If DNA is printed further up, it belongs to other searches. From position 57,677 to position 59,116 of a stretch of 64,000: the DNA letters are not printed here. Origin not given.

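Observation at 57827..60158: Tandem pair of eukaryote-type sterol reductases (ERG4/ERG24, DHCR7-like) in a bacterium with no sterol genes nearby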

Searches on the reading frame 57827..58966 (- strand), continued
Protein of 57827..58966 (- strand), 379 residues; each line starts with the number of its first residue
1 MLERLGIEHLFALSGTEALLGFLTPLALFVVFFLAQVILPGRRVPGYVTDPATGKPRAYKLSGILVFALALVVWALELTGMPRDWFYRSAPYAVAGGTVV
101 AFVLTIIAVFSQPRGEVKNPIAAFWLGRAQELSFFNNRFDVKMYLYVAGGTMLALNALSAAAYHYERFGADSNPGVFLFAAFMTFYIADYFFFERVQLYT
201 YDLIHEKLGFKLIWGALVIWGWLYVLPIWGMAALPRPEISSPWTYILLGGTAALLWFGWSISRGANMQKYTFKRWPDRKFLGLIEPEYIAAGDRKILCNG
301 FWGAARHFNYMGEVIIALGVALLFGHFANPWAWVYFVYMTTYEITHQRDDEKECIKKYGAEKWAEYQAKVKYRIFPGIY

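Call 24: search_protein_families(library=pfam, proteins=[L033:5406-7427:-, L043:12123-13124:+, L044:9500-11830:+, L076:10466-11827:+, L076:12214-13035:+, L035:9266-12217:+, L068:8791-10527:+, L009:2550-4121:+, L009:4166-5230:-, L019:7467-7850:+], max_evalue=0.001)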
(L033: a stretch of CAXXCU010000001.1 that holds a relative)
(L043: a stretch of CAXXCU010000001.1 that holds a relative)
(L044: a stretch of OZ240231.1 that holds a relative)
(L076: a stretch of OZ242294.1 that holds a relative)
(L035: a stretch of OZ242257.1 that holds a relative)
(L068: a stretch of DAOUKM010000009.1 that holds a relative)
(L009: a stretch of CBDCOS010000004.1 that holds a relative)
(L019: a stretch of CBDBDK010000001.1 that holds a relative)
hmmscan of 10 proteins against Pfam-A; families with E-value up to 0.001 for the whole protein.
L033:5406-7427:- (673 aa): 2 families
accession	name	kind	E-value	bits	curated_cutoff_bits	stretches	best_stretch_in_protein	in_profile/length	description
PF00067.27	p450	-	1.2e-33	117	22.8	1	245-655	16-452/462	Cytochrome P450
PF05719.16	GPP34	-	1.8e-27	97.2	29.1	1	13-214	1-199/201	Golgi phosphoprotein 3 (GPP34)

L043:12123-13124:+ (333 aa): 8 families
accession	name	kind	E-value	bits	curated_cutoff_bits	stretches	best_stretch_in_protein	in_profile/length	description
PF08498.15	Sterol_MT_C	-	7.4e-20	71.3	21.7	1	273-332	6-65/66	Sterol methyltransferase C-terminal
PF08241.18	Methyltransf_11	-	1.6e-19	70.8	21.2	1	94-191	1-94/95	Methyltransferase domain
PF13649.12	Methyltransf_25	-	5.3e-17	62.7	27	1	94-187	2-96/97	Methyltransferase domain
PF13847.12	Methyltransf_31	-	5.8e-15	55.7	27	1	88-196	2-113/145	Methyltransferase domain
PF02353.26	CMAS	-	8.6e-12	45.4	27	1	39-246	9-217/273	Mycolic acid cyclopropane synthetase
PF08242.18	Methyltransf_12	-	4.4e-09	37.4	30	1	94-190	1-98/98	Methyltransferase domain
PF13489.12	Methyltransf_23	-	1.4e-08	35.1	27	1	83-223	19-140/164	Methyltransferase domain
PF01209.24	Ubie_methyltran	-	1.3e-06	28.4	20.1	1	80-191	38-150/233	ubiE/COQ5 methyltransferase family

L044:9500-11830:+ (776 aa): 2 families
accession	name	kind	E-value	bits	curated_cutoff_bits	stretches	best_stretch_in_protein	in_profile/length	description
PF03176.21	MMPL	-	7.3e-35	120.9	20.5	2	131-397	57-326/333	MMPL family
PF12349.14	Sterol-sensing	-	0.00014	22.2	22.3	0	248-392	9-150/153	Sterol-sensing domain of SREBP cleavage-activation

L076:10466-11827:+ (453 aa): 0 families

L076:12214-13035:+ (273 aa): 2 families
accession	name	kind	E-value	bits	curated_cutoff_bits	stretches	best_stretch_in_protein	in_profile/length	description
PF17131.11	LolA_like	-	2.3e-59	200.6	30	1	89-271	3-184/184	Outer membrane lipoprotein-sorting protein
PF07044.18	DUF1329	-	5.1e-08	33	23.1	1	83-133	135-188/368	Protein of unknown function (DUF1329)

L035:9266-12217:+ (983 aa): 2 families
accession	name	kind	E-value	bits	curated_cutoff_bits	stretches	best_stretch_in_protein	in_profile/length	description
PF00593.30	TonB_dep_Rec_b-barrel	-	3.2e-25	90.3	27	1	413-940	50-436/436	TonB dependent receptor-like, beta-barrel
PF07715.20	Plug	-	2.3e-17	63.9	23.9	1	64-175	5-107/107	TonB-dependent Receptor Plug Domain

L068:8791-10527:+ (578 aa): 1 family
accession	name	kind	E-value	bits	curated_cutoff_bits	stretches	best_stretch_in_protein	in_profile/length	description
PF00860.26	Xan_ur_permease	-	2.2e-47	162.1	27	1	23-396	5-382/389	Permease family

L009:2550-4121:+ (523 aa): 1 family
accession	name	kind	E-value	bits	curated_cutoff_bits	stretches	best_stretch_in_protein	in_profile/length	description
PF00528.27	BPD_transp_1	-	3.4e-16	60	26.4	1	364-522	13-182/184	Binding-protein-dependent transport system inner membrane component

L009:4166-5230:- (354 aa): 4 families
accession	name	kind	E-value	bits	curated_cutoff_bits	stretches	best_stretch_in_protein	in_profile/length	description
PF08240.17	ADH_N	-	7e-27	94.2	23.5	1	35-138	1-99/104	Alcohol dehydrogenase GroES-like domain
PF00107.32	ADH_zinc_N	-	2.3e-20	73.3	31.8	1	185-316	1-128/129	Zinc-binding dehydrogenase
PF16912.11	Glu_dehyd_C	-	2e-08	34.4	34.9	1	153-292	3-146/211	Glucose dehydrogenase C-terminus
PF13602.12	ADH_zinc_N_2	-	3.3e-05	25.3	27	1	228-347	8-128/134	Zinc-binding dehydrogenase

L019:7467-7850:+ (127 aa): 1 family
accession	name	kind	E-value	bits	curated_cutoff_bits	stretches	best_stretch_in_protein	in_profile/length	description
PF00578.27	AhpC-TSA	-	6.8e-10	39.4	26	1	1-79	45-121/124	AhpC/TSA family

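Call 26: search_protein_representatives(protein=window:57827-58966:-)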
Query: 379 residues. Proteins with E-value up to 0.001 (for the whole library): 1246; up to 1e-10: 635; up to 1e-30: 133. The best 150 are listed.
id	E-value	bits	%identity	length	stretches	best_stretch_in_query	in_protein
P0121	1.5e-174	597.3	67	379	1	3-379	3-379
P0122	9.3e-100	351.0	48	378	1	15-379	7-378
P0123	2.2e-96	339.9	57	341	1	2-262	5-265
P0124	2.0e-95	336.7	75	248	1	126-318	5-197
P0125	1.1e-94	334.2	62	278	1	1-231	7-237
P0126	2.2e-91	323.4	60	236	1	143-379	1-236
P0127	1.0e-86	308.0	71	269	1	168-353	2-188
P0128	1.4e-83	297.7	63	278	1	1-212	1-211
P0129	1.9e-83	297.3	41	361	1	16-379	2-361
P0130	4.4e-80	286.2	67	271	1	188-368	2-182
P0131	1.0e-79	285.0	58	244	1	92-315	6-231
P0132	4.6e-73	263.1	69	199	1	66-240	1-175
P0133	8.7e-73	262.2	66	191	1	1-186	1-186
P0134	1.7e-68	248.0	72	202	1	1-158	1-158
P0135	9.3e-57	209.4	73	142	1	104-228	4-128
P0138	8.1e-54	199.7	36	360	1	28-379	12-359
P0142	7.6e-52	193.2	42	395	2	128-379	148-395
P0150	1.6e-47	178.9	35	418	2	121-379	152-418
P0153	1.7e-46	175.6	41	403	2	133-379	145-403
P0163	5.3e-45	170.7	36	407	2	136-378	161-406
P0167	2.1e-44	168.7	35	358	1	17-379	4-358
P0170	6.4e-44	167.1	41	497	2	131-379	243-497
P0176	8.9e-43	163.3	35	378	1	19-379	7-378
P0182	1.2e-41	159.6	38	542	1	118-379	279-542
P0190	1.6e-40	155.9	35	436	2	137-379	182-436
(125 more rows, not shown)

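Call 27: list_cluster_members(proteins=[P0122, P0129, P0138, P0142, P0150, P0153, P0163, P0170, P0182, P0190])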
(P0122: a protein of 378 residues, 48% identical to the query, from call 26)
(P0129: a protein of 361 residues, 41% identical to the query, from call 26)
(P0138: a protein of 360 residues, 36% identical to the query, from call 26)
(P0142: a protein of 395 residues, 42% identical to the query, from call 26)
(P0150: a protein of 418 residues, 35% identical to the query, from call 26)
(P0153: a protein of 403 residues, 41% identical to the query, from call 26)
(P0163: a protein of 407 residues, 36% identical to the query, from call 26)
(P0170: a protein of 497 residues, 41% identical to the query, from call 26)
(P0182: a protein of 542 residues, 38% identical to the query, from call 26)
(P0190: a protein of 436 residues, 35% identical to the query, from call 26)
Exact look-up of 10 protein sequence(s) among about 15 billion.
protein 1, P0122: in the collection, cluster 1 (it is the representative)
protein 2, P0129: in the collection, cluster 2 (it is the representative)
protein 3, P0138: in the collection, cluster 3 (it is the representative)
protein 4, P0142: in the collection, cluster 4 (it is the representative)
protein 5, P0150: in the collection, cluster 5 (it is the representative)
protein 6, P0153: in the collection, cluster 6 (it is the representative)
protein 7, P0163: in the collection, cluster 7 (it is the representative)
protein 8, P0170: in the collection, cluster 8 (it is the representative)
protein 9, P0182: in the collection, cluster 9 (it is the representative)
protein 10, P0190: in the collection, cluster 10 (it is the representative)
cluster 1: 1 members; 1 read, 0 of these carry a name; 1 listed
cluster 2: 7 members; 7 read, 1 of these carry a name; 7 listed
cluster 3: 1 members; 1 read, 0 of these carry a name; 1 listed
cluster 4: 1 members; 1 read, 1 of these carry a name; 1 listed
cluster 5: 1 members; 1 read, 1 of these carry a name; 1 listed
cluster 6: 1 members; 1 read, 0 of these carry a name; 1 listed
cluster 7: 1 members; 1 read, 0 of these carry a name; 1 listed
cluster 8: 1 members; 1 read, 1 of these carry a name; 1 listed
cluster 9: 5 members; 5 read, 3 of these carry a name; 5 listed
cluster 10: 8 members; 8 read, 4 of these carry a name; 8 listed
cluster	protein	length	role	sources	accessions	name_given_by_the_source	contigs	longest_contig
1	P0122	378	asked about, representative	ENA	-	-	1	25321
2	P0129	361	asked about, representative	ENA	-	-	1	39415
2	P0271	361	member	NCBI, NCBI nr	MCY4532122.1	MAG: DUF1295 domain-containing protein [Gammaproteobacteria bacterium] | DUF1295 domain-containing protein [Gammaproteobacteria bacterium]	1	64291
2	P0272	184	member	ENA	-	-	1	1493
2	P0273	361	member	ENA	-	-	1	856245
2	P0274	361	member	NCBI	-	-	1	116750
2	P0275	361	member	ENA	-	-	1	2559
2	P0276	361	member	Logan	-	-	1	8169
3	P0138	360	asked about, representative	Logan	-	-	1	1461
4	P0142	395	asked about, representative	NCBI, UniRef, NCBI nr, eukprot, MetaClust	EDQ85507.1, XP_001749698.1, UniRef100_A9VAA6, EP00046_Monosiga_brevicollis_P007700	uncharacterized protein MONBRDRAFT_29161 [Monosiga brevicollis MX1] | Uncharacterized protein n=1 Tax=Monosiga brevicollis TaxID=81824 RepID=A9VAA6_MONBE | XP_001749698.1 hypothetical protein [Monosiga brevicollis MX1]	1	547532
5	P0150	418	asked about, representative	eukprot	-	Clim_evm30s224 gene=Clim_evmTU30s224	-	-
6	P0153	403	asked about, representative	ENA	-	-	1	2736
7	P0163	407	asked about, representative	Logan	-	-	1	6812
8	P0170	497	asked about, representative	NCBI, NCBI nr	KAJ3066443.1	hypothetical protein HDU98_010217 [Podochytrium sp. JEL0797]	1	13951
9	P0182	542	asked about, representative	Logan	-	-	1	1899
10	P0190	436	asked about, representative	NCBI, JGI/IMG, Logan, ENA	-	hypothetical protein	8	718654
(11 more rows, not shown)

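Call 28: find_encoding_contigs(protein=P0129, flank=10000, max_places=4)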
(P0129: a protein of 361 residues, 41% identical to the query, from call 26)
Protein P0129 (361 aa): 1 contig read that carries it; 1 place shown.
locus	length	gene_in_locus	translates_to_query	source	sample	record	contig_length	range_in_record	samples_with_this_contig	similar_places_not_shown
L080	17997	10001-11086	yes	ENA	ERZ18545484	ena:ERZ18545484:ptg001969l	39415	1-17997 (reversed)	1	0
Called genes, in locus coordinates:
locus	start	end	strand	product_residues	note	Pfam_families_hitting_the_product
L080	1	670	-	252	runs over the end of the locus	PF00535:Glycos_transf_2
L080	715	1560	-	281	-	-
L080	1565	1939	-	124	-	-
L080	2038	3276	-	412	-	-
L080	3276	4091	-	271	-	PF07044:DUF1329 (weak), PF17131:TP_0789-like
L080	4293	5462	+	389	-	PF06742:DUF1214 (faint)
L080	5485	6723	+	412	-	PF13469:Sulfotransfer_3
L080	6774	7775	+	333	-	PF00106:adh_short, PF13561:adh_short_C2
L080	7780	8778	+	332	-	PF00106:adh_short, PF08659:KR (faint), PF13561:adh_short_C2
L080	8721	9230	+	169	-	PF10604:Polyketide_cyc2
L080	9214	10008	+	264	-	PF00106:adh_short, PF08659:KR, PF13561:adh_short_C2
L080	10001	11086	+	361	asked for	PF01222:ERG4_ERG24, PF06966:DUF1295 (weak)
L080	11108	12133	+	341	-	PF00355:Rieske, PF19298:KshA_C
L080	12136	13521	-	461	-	PF00206:Lyase_1, PF14698:ASL_C2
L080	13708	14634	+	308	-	PF01379:Porphobil_deam, PF03900:Porphobil_deamC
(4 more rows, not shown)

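Call 29: find_encoding_contigs(protein=P0122, flank=10000, max_places=3)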
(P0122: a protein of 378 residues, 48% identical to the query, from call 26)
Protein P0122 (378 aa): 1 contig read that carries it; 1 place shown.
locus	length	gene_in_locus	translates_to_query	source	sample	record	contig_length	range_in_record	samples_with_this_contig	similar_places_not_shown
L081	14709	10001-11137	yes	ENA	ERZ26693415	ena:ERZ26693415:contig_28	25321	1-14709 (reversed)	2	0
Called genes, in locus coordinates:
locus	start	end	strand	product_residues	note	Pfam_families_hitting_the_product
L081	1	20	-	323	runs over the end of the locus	PF00595:PDZ (weak), PF13180:PDZ_2, PF17820:PDZ_6, PF13180:PDZ_2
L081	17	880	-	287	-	PF01061:ABC2_membrane (weak), PF12679:ABC2_membrane_2 (weak), PF10920:DUF2705, PF12698:ABC2_membrane_3 (weak)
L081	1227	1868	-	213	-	PF02463:SMC_N (weak), PF00005:ABC_tran, PF13304:AAA_21 (faint)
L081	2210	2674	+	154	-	PF12728:HTH_17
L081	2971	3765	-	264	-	PF13669:Glyoxalase_4 (faint), PF00903:Glyoxalase (weak)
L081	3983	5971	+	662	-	PF00496:SBP_bac_5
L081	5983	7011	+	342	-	PF19300:BPD_transp_1_N, PF00528:BPD_transp_1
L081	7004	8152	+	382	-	PF12911:OppC_N, PF00528:BPD_transp_1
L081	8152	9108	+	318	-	PF00005:ABC_tran, PF13304:AAA_21 (weak), PF08352:oligo_HPY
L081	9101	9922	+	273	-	PF00005:ABC_tran, PF08352:oligo_HPY (weak)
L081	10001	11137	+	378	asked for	PF01222:ERG4_ERG24, PF06966:DUF1295 (weak)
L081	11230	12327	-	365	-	PF00595:PDZ (weak), PF17820:PDZ_6 (weak), PF01435:Peptidase_M48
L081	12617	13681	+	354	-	-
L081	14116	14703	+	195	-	-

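Call 32: find_encoding_contigs(protein=P0176, flank=10000, max_places=3)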
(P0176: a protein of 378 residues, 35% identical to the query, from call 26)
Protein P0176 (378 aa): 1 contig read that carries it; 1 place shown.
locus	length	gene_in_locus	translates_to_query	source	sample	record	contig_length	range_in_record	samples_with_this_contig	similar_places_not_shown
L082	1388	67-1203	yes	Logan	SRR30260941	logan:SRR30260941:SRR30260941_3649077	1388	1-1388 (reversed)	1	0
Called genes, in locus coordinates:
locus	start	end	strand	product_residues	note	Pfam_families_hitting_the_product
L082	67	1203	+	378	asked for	PF01222:ERG4_ERG24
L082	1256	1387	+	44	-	?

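Call 33: find_encoding_contigs(protein=P0167, flank=10000, max_places=3)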
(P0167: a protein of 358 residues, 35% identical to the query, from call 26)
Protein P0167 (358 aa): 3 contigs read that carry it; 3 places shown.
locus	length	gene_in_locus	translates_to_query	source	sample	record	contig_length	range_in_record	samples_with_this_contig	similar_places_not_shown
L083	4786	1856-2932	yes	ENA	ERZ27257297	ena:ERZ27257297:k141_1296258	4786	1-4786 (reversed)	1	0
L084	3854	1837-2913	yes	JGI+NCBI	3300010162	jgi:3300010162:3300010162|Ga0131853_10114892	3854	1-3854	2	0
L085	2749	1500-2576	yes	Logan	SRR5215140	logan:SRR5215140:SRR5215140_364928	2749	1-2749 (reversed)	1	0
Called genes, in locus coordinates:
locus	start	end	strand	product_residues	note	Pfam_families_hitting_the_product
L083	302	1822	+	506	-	PF13624:SurA_N_3, PF13623:SurA_N_2, PF00639:Rotamase (faint), PF27392:TP_0929_3rd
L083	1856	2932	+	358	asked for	PF01222:ERG4_ERG24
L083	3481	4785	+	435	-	?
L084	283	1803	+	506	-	PF13624:SurA_N_3, PF13623:SurA_N_2, PF00639:Rotamase (faint), PF27392:TP_0929_3rd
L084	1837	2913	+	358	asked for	PF01222:ERG4_ERG24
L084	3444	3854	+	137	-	?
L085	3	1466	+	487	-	?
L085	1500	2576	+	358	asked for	PF01222:ERG4_ERG24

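Call 46: find_encoding_contigs(protein=window:57827-58966:-, flank=3000, max_places=8)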
Protein window:57827-58966:- (379 aa): 5 contigs read that carry it; 1 place shown.
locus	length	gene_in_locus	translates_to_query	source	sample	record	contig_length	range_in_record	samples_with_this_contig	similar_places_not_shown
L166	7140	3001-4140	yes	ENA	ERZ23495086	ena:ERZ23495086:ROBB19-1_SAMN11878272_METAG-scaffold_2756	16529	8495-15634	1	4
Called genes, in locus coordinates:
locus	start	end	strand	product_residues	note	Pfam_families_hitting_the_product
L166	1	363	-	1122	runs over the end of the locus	PF03176:MMPL, PF00873:ACR_tran (weak), PF03176:MMPL, PF23473:LysM3_LYK4_5 (faint), PF01476:LysM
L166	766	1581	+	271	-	PF01261:AP_endonuc_2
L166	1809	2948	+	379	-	PF01222:ERG4_ERG24, PF06966:DUF1295 (weak)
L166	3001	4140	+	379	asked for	PF01222:ERG4_ERG24, PF06966:DUF1295 (weak)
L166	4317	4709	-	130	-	PF05942:PaREP1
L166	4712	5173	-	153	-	-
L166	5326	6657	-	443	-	PF01244:Peptidase_M19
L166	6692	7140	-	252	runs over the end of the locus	PF00149:Metallophos, PF12850:Metallophos_2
